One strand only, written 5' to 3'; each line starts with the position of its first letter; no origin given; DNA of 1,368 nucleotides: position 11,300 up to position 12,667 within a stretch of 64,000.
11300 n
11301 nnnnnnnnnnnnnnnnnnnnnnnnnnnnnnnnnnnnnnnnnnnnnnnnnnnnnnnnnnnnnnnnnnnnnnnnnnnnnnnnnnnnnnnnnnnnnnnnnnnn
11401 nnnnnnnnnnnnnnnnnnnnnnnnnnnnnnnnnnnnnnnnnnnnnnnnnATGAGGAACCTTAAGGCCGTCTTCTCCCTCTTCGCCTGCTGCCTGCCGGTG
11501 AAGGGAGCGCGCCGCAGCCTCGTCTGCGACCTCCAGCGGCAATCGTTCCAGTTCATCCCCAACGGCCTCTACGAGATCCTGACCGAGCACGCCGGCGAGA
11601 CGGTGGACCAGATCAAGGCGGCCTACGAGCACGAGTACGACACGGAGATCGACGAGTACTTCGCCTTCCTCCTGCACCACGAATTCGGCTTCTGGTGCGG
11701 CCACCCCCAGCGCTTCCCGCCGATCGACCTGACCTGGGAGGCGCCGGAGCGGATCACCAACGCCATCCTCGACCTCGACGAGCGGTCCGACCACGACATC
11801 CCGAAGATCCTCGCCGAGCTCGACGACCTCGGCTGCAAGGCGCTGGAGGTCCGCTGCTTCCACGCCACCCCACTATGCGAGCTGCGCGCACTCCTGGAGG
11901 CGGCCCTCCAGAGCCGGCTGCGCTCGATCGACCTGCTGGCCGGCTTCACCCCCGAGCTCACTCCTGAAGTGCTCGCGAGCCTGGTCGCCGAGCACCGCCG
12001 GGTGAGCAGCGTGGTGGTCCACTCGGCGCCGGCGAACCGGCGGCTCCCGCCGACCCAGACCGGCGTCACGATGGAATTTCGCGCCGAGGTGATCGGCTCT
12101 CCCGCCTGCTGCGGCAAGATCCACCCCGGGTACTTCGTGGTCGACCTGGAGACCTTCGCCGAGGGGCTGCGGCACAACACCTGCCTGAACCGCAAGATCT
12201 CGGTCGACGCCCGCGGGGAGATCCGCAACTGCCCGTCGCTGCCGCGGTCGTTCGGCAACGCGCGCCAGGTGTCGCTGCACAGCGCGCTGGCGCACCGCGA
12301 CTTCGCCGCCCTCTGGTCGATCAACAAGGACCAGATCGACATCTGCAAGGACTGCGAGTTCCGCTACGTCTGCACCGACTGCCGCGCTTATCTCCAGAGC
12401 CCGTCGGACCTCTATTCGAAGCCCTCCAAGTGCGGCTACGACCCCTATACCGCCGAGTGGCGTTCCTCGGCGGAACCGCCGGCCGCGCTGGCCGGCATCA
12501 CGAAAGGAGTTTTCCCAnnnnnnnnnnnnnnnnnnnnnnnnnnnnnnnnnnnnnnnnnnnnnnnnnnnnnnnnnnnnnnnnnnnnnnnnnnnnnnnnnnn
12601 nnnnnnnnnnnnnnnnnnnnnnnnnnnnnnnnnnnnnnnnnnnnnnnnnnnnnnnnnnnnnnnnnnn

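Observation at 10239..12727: Compact 'grasp-with-spasm'-type RiPP operon: ATP-grasp ligase, small ORF, SPASM-only maturase, precursor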

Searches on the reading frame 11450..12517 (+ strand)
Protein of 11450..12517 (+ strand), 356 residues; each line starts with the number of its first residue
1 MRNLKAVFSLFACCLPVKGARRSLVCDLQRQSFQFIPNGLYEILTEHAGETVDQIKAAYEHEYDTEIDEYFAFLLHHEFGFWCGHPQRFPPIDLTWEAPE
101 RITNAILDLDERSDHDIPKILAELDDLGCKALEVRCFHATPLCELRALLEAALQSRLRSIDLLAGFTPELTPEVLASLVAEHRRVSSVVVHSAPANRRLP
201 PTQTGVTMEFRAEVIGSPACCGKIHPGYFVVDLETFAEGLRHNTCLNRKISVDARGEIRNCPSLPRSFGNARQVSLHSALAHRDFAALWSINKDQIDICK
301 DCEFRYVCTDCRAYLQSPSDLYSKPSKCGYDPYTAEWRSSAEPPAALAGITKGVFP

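Call 3: search_protein_families(library=ncbifam, proteins=[window:11450-12517:+], max_evalue=0.1)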
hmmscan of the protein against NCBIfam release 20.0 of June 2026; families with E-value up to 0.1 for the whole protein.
window:11450-12517:+ (356 aa): 8 families
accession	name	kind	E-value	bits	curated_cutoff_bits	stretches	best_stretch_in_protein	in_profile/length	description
TIGR04193.1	SPASM_w_grasp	equivalog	4.4e-97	325.6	175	1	7-339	1-334/342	grasp-with-spasm system SPASM domain peptide maturase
TIGR04085.1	rSAM_more_4Fe4S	domain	9.3e-06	26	27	1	248-317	5-80/93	SPASM domain-containing protein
NF041298.1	rSAM_mat_DynA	equivalog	0.00081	18.5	450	1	242-310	249-319/356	dynobactin maturation radical SAM/SPASM protein DynA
TIGR04053.2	TIGR04053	equivalog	0.0027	17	395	1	251-332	284-366/366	TIGR04053 family radical SAM/SPASM domain-containing protein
TIGR04545.1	rSAM_ahbD_hemeb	equivalog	0.0064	16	500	1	252-332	258-339/339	heme b synthase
TIGR04304.1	GeoRSP_SPASM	equivalog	0.0068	15.6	300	1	247-302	209-264/293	GeoRSP system SPASM domain protein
TIGR04055.1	rSAM_NirJ2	equivalog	0.016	14.8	500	1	252-314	245-306/326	putative heme d1 biosynthesis radical SAM protein NirJ2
TIGR04082.1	rSAM_for_selen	equivalog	0.094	11.4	350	0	250-316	439-501/516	thio(seleno)oxazole modification radical SAM maturase SbtM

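Call 4: search_protein_families(library=pfam, proteins=[window:11450-12517:+], max_evalue=0.1)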
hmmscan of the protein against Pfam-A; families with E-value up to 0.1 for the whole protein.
window:11450-12517:+ (356 aa): 0 families

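Call 11: find_encoding_contigs(protein=window:11450-12517:+, flank=10000, max_places=6)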
Protein window:11450-12517:+ (356 aa): 1 contig read that carries it; 1 place shown.
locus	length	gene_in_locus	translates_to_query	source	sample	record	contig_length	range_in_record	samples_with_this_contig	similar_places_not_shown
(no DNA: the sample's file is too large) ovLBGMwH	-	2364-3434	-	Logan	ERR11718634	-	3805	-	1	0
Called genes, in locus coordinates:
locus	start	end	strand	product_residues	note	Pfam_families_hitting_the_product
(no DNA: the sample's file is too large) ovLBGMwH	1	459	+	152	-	?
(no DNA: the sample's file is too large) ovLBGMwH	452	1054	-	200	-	PF14235:DUF4337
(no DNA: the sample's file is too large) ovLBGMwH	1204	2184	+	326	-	-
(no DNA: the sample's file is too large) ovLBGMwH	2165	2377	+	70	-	-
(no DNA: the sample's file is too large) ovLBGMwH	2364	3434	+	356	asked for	-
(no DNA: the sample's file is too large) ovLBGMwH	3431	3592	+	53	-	-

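Call 13: find_homologous_proteins(query=window:11450-12517:+, max_evalue=0.00001)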
Query window:11450-12517:+ (356 aa): 2154 proteins with E <= 0.00001 among 8000 candidates; the best 120 are listed.
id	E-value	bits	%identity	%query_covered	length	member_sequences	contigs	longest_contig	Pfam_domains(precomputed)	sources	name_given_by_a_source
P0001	6.1e-246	833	100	100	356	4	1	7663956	-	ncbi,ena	-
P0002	3.5e-230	781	94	100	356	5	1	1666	-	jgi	-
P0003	3.1e-196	670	82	97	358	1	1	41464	-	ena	-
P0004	1.2e-195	668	80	97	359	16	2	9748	-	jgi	jgi:SPASM domain peptide maturase of grasp-with-spasm system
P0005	8.7e-195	665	81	97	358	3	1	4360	-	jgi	jgi:SPASM domain peptide maturase of grasp-with-spasm system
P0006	2.6e-194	663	80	97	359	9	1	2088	PF13186.12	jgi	jgi:SPASM domain peptide maturase of grasp-with-spasm system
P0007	3.3e-193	660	80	97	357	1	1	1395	-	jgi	jgi:SPASM domain peptide maturase of grasp-with-spasm system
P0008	3.5e-192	656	79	97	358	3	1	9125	-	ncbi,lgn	-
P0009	4.2e-192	656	80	97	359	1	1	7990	PF13186.12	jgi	jgi:SPASM domain peptide maturase of grasp-with-spasm system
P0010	1.8e-191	654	80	97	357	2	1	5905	-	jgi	jgi:SPASM domain peptide maturase of grasp-with-spasm system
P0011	1.8e-191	654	79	97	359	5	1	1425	PF13186.12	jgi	jgi:SPASM domain peptide maturase of grasp-with-spasm system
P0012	2.4e-191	654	79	97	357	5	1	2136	-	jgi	jgi:SPASM domain peptide maturase of grasp-with-spasm system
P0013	3.6e-191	653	79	97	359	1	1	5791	-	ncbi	ncbi:MAG: grasp-with-spasm system SPASM domain peptide maturase [Thermoanaerobaculia bacterium]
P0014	4.7e-191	653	79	97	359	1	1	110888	-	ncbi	ncbi:MAG: grasp-with-spasm system SPASM domain peptide maturase [Thermoanaerobaculia bacterium]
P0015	5.2e-191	653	80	97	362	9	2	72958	-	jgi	jgi:SPASM domain peptide maturase of grasp-with-spasm system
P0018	6.3e-190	649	80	97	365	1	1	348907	-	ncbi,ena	-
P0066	3.8e-147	508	64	93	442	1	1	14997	-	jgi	jgi:SPASM domain peptide maturase of grasp-with-spasm system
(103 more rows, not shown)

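Call 19: find_related_loci(query=A1, collection=genome_contigs, flank=6000)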
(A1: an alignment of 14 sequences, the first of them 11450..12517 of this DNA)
Query A1 (356 aa) in genome_contigs; peptide patterns used: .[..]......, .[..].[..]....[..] (x = any residue, [..] = any of these).
600 stretches matched a pattern (row limit reached: there are more); 587 encode a relative of the query (tblastn E <= 1e-3); the best 80 are kept; 80 distinct loci.
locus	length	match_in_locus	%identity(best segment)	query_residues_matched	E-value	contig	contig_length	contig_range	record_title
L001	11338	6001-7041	80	7-353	0e+0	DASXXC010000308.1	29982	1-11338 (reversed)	MAG TPA_asm: Thermoanaerobaculia bacterium isolate SMAG_U4788 k141_389174, whole genome shotgun sequence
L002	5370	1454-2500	79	7-355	0e+0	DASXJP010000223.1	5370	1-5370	MAG TPA_asm: Thermoanaerobaculia bacterium isolate SMAG_U5251 k141_4969160, whole genome shotgun sequence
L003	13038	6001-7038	79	7-353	0e+0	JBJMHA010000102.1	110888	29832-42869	MAG: Thermoanaerobaculia bacterium isolate H1_16_all_fractions_metab_conc_6_69_19 k255_5735289, whole genome shotgun seq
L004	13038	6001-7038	80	7-353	0e+0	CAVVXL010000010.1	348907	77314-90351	MAG: uncultured Acidobacteriota bacterium isolate MFD04580.bin.1.42 genome assembly, contig: contig_22535, whole genome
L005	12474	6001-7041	79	7-353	0e+0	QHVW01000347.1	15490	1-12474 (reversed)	MAG: Acidobacteria bacterium isolate gp7 AA5 14_0903_05_20cm_scaffold_2200_curated, whole genome shotgun sequence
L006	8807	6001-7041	79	7-354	0e+0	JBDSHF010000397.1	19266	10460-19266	MAG: Thermoanaerobaculia bacterium isolate cluster1_bin.27 k127_5332618, whole genome shotgun sequence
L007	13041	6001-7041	78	7-354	0e+0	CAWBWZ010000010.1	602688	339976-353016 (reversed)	MAG: uncultured Acidobacteriota bacterium isolate MFD07386.bin.2.49 genome assembly, contig: contig_43318, whole genome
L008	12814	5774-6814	79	7-354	0e+0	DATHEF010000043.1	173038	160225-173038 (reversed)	MAG TPA_asm: Thermoanaerobaculia bacterium isolate SMAG_U12414 k141_185049, whole genome shotgun sequence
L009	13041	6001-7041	78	7-354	0e+0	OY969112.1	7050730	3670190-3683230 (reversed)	MAG: uncultured Acidobacteriota bacterium isolate MFD04212.bin.1.16 genome assembly, chromosome: 1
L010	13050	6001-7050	74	3-354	1e-180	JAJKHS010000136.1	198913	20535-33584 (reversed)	MAG: Thermoanaerobaculum sp. isolate b48_HoplandSoilSeptJan k101_7361960, whole genome shotgun sequence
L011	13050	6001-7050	74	3-354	1e-178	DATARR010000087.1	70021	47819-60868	MAG TPA_asm: Thermoanaerobaculia bacterium isolate SMAG_U5499 k141_4435531, whole genome shotgun sequence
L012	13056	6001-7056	72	2-353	5e-176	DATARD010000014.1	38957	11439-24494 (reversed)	MAG TPA_asm: Thermoanaerobaculia bacterium isolate SMAG_U5484 k141_6336653, whole genome shotgun sequence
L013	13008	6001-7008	74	7-342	2e-174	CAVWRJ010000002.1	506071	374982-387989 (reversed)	MAG: uncultured Acidobacteriota bacterium isolate MFD01213.bin.1.234 genome assembly, contig: contig_12439, whole genome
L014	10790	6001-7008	72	7-342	2e-172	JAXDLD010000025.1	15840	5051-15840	MAG: Acidobacteriota bacterium isolate BP_61 scaffold_2421249, whole genome shotgun sequence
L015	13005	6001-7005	74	7-345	9e-169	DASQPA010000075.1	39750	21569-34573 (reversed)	MAG TPA_asm: Thermoanaerobaculia bacterium isolate SMAG_U10817 k141_464563, whole genome shotgun sequence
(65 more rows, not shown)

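Call 25: find_encoding_contigs(protein=P0018, flank=8000, max_places=2)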
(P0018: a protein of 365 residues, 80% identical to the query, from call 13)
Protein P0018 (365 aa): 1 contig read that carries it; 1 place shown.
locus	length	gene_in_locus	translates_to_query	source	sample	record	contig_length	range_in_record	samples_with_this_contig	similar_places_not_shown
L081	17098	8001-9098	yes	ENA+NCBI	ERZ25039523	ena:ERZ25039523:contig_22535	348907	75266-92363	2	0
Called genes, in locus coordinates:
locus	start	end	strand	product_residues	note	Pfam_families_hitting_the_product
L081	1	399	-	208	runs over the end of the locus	-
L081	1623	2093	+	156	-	PF06175:MiaE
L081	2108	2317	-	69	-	PF03459:TOBE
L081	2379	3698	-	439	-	PF00919:UPF0004, PF04055:Radical_SAM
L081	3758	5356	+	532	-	PF11412:DsbD_N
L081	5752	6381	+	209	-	PF00578:AhpC-TSA, PF08534:Redoxin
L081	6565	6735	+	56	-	-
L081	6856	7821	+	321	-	-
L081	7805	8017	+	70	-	-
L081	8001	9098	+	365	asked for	-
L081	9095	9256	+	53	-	-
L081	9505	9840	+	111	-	-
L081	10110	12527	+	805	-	PF00069:Pkinase, PF07714:PK_Tyr_Ser-Thr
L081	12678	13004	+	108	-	-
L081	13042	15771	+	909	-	PF01590:GAF (weak), PF00069:Pkinase, PF03109:ABC1 (faint), PF07714:PK_Tyr_Ser-Thr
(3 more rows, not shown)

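Call 26: find_encoding_contigs(protein=P0066, flank=8000, max_places=2)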
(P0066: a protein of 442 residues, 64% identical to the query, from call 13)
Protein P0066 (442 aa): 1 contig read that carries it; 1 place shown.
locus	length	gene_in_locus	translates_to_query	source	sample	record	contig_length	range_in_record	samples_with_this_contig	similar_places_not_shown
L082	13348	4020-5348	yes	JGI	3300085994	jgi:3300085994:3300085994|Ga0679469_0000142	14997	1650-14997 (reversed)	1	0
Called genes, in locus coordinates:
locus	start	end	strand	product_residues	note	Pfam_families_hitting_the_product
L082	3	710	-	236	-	?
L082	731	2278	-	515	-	PF00324:AA_permease, PF13520:AA_permease_2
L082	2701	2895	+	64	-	-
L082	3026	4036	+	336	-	PF21068:ATPgraspMvdD (weak)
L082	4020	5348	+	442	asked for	-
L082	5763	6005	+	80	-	PF07862:Nif11 (weak)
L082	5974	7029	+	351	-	-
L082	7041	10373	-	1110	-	PF12773:DZR, PF13240:Zn_Ribbon_1 (weak), PF24463:DUF7577 (faint), PF00211:Guanylate_cyc, PF13191:AAA_16, PF13424:TPR_12 (faint), PF13181:TPR_8 (faint), PF17874:TPR_MalT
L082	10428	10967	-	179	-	PF00027:cNMP_binding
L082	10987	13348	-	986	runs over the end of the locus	PF00664:ABC_membrane, PF00005:ABC_tran, PF02463:SMC_N (faint)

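Call 27: predict_structure(alignment_id=A2)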
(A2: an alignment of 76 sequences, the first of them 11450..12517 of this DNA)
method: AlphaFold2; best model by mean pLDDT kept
length: 356 residues; sequences in the alignment: 76
mean_pLDDT: 82.6   pTM: 0.74
mean pLDDT of the five models: 82.6, 82.7, 77.8, 73.4, 71.1
residues with pLDDT >= 90: 165; 70-90: 118; 50-70: 55; < 50: 18
segments of 3 or more residues with pLDDT < 50: 341-356
pLDDT, mean of each block of 10 residues (from residue 1): 76 63 80 87 90 96 96 93 87 70 90 93 92 95 97 92 97 97 95 95 93 81 67 83 83 93 85 94 86 77 78 59 58 55 46 35
secondary structure, 60 per line:
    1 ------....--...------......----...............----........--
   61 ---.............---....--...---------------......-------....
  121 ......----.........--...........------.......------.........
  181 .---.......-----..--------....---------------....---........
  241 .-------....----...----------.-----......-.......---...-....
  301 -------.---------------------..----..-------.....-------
elements in order: E7-10 E13-15 E22-27 E32-37 H38-46 H52-58 H64-76 E80-83 E104-109 H117-126 E131-139 H142-152 E159-165 H172-181 E185-191 E207-210 H233-241 E249-252 E257-259 H276-281 H283-289 H297-300 H345-349

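Call 45: search_solved_structures(query=A2, max_evalue=1, show_alignments=4)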
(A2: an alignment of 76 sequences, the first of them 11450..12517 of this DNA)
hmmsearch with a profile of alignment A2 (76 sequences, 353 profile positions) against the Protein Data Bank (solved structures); distinct sequences matched with E-value up to 1: 0.

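Call 47: predict_structure(alignment_id=A4)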
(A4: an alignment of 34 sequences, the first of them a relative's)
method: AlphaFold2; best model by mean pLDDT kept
length: 442 residues; sequences in the alignment: 34
mean_pLDDT: 59.2   pTM: 0.49
mean pLDDT of the five models: 59.2, 55.5, 54.6, 52.4, 52.1
residues with pLDDT >= 90: 85; 70-90: 87; 50-70: 56; < 50: 214
segments of 3 or more residues with pLDDT < 50: 1-8, 10-102, 198-202, 321-351, 361-429, 431-437
pLDDT, mean of each block of 10 residues (from residue 1): 38 38 37 37 41 35 33 35 28 37 69 66 59 66 77 91 90 86 82 57 70 83 80 90 96 90 96 97 96 97 94 82 35 36 34 53 34 26 33 31 28 38 44 47 55
secondary structure, 60 per line:
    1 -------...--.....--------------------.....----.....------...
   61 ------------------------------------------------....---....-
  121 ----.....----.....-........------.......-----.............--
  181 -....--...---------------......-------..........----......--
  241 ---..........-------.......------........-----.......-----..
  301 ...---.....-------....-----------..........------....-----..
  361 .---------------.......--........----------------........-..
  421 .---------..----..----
elements in order: H13-17 E38-42 E47-51 E58-60 E109-112 E116-119 E125-129 E134-138 H140-147 H154-160 H166-178 E182-185 E206-211 H219-228 E233-238 H244-253 E261-267 H274-281 E287-293 E299-303 E307-311 H319-322 H334-343 E350-353 E359-361 H377-383 H386-393 H410-417

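Call 72: list_cluster_members(proteins=[window:11450-12517:+, window:11251-11460:+, window:12517-12675:+, window:10239-11267:+])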
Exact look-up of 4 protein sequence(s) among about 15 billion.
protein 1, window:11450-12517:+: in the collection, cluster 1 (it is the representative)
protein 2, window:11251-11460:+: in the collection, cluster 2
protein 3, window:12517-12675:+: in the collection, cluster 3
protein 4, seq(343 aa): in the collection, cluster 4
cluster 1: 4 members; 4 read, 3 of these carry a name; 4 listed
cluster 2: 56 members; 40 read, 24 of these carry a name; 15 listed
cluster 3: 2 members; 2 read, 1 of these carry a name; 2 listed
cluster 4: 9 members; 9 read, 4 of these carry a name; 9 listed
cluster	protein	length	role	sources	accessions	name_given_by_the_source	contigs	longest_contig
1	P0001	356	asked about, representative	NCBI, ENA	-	-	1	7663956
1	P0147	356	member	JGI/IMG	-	SPASM domain peptide maturase of grasp-with-spasm system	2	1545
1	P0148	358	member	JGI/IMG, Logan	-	SPASM domain peptide maturase of grasp-with-spasm system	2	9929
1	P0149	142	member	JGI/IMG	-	SPASM domain peptide maturase of grasp-with-spasm system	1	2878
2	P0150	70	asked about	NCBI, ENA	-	-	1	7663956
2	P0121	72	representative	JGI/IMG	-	hypothetical protein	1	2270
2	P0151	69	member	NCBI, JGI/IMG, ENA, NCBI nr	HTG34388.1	MAG TPA: hypothetical protein VLB76_15790 [Thermoanaerobaculia bacterium] | hypothetical protein | hypothetical protein [Thermoanaerobaculia bacterium]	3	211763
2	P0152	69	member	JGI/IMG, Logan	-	hypothetical protein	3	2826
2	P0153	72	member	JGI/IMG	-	hypothetical protein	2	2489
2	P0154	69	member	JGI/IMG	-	hypothetical protein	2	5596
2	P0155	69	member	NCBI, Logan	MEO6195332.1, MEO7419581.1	MAG: hypothetical protein ABIS20_20115 [Thermoanaerobaculia bacterium]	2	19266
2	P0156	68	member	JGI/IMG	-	hypothetical protein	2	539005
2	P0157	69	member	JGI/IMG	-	hypothetical protein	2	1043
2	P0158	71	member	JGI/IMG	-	hypothetical protein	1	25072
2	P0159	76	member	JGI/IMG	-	hypothetical protein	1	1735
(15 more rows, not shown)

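Call 81: fold_search(model_id=the predicted structure, library=pdb)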
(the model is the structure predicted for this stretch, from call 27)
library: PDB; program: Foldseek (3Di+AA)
matches with E <= 10: 1560; with E <= 0.001: 3
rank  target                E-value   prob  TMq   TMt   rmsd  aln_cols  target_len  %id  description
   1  5wgg_A                1.2e-06  1.00  0.42  0.36  10.5       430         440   12  Structural Insights into Thioether Bond Formation in the Biosynthesis of Sactipeptides (released 2017-07-26)
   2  5why_A                7.8e-06  1.00  0.39  0.35  11.1       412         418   12  Structural Insights into Thioether Bond Formation in the Biosynthesis of Sactipeptides (released 2017-07-26)
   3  5why_B                1.7e-05  1.00  0.40  0.35  10.2       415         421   12  Structural Insights into Thioether Bond Formation in the Biosynthesis of Sactipeptides (released 2017-07-26)
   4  5k8f_A                8.4e-03  0.89  0.17  0.11   7.4       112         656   12  Crystal structure of Acetyl-CoA Synthetase in complex with ATP and Acetyl-AMP from Cryptococcus neoformans H99 (released 2016-07-13)
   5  4grs_A                1.3e-02  0.97  0.18  0.19   5.1        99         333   19  Crystal structure of a chimeric DAH7PS (released 2013-02-06)
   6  1zco_A                1.5e-02  0.97  0.18  0.23   4.8        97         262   20  Crystal structure of pyrococcus furiosus 3-deoxy-D-arabino-heptulosonate 7-phosphate synthase (released 2005-10-18)
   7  8g0r_A                1.5e-02  0.85  0.18  0.11   7.3       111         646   12  Crystal Structure of Acetyl-CoA synthetase in complex with a cyclopentyl ester AMP inhibitor from Cryptococcus neoform (released 2023-02-15)
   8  8g0t_A                1.5e-02  0.84  0.17  0.11   7.2       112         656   12  Crystal Structure of Acetyl-CoA synthetase in complex with a cyclopropyl ester AMP inhibitor from Cryptococcus neoform (released 2023-02-15)
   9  4grs_D                1.5e-02  0.97  0.18  0.19   4.9        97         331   20  Crystal structure of a chimeric DAH7PS (released 2013-02-06)
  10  4grs_C                1.5e-02  0.97  0.18  0.19   5.0        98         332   19  Crystal structure of a chimeric DAH7PS (released 2013-02-06)
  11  8g0s_C                1.5e-02  0.82  0.17  0.11   7.5       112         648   12  Crystal Structure of Acetyl-CoA synthetase in complex with a cyclopentyl ester AMP inhibitor from Cryptococcus neoform (released 2023-02-15)
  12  5k8f_C                1.6e-02  0.82  0.18  0.11   7.3       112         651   12  Crystal structure of Acetyl-CoA Synthetase in complex with ATP and Acetyl-AMP from Cryptococcus neoformans H99 (released 2016-07-13)
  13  4c1l_A                2.0e-02  0.96  0.18  0.24   4.8        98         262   19  Crystal structure of pyrococcus furiosus 3-deoxy-D-arabino- heptulosonate 7-phosphate synthase I181D interface mutant (released 2013-11-20)
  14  8ai2_B                2.4e-02  0.82  0.27  0.30  10.6       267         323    9  Crystal structure of radical SAM epimerase EpeE from Bacillus subtilis with [4Fe-4S] clusters, S-adenosyl-L-homocystei (released 2024-01-10)
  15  8ai3_A                2.7e-02  0.66  0.28  0.30   9.5       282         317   11  Crystal structure of radical SAM epimerase EpeE C223A mutant from Bacillus subtilis with [4Fe-4S] clusters and S-adeno (released 2024-01-10)
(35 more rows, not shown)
